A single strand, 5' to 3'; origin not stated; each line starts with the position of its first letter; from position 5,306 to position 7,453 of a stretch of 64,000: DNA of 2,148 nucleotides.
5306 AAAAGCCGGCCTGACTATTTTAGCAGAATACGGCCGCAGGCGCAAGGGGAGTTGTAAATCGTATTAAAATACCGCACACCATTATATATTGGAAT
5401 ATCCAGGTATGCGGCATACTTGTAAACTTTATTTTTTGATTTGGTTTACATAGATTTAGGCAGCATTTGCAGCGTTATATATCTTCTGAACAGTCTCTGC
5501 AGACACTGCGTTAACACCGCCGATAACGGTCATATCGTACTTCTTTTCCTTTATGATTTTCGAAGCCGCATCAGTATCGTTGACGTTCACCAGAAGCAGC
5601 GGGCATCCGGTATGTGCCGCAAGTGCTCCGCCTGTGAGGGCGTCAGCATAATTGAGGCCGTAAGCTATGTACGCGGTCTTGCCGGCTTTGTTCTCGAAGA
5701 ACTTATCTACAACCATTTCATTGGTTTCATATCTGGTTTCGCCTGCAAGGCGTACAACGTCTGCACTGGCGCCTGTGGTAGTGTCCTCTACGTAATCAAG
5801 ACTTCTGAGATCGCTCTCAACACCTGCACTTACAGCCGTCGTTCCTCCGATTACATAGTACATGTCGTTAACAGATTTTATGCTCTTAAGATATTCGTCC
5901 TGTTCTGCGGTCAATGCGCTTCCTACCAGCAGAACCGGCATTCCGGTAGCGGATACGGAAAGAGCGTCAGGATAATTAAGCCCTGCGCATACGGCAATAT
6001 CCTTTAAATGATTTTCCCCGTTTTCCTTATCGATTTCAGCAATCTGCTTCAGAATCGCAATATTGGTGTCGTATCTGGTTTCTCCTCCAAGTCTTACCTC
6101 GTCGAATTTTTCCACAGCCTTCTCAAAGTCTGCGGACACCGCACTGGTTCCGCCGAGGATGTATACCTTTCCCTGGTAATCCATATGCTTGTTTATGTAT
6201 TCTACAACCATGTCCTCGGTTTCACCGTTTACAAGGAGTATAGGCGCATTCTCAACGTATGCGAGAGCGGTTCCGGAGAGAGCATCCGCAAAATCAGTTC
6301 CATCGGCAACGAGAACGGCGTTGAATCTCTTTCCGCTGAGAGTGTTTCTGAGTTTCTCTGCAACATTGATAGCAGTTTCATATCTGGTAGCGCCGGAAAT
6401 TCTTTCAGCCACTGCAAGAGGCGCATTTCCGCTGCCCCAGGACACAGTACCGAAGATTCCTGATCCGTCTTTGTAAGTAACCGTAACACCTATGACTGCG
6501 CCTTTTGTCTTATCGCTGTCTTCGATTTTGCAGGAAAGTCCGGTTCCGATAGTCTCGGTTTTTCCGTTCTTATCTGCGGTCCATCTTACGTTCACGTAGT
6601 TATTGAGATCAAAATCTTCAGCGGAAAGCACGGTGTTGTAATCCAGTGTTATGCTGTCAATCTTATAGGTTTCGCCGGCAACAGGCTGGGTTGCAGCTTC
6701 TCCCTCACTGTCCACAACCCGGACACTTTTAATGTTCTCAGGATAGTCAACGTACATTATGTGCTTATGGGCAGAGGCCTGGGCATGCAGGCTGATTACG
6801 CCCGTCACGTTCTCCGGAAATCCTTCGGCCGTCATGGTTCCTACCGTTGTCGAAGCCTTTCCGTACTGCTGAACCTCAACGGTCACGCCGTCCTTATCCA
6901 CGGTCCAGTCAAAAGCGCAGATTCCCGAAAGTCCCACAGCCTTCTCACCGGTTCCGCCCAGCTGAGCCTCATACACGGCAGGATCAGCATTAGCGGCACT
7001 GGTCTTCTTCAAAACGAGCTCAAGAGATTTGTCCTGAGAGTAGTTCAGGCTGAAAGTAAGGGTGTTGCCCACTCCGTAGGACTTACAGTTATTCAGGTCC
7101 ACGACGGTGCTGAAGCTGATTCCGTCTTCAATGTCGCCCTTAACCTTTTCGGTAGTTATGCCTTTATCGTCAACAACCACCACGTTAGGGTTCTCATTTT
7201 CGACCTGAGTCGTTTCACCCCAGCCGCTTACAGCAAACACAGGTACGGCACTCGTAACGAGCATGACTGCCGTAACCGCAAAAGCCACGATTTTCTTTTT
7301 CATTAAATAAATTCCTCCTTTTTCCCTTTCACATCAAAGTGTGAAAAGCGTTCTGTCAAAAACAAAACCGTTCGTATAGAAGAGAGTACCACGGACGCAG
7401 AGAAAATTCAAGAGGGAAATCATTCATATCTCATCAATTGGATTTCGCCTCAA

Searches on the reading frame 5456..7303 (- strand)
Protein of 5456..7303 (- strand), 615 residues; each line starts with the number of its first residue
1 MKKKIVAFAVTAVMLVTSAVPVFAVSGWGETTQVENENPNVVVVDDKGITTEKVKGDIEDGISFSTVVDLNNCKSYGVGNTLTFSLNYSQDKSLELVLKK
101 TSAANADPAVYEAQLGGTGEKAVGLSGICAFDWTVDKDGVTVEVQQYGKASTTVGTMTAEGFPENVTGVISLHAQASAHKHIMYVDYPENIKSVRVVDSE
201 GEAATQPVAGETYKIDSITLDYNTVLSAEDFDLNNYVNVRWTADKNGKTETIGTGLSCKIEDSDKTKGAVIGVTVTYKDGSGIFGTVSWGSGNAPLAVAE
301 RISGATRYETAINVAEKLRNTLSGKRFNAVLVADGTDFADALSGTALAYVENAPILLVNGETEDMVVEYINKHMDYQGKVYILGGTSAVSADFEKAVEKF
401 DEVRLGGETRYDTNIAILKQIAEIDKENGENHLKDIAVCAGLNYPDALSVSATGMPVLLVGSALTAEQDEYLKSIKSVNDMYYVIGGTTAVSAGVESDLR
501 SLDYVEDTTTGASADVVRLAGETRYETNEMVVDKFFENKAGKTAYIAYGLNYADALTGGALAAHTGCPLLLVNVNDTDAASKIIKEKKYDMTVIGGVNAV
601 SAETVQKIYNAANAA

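Call 17: search_protein_families(library=ncbifam, proteins=[window:5456-7303:-])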
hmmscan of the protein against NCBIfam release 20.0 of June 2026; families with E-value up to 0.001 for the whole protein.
window:5456-7303:- (615 aa): 0 families

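Call 61: search_protein_families(library=pfam, proteins=[window:5456-7303:-], max_evalue=0.01)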
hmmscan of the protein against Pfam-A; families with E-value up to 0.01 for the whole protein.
window:5456-7303:- (615 aa): 1 family
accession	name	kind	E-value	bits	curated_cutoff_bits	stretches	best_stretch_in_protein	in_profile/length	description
PF04122.17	CW_binding_2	-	1e-52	177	24.9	3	301-393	1-72/73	Cell wall binding domain 2 (CWB2)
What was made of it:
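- Checked: Gene 5456-7303 is a seventh CWB2 protein (call 61).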
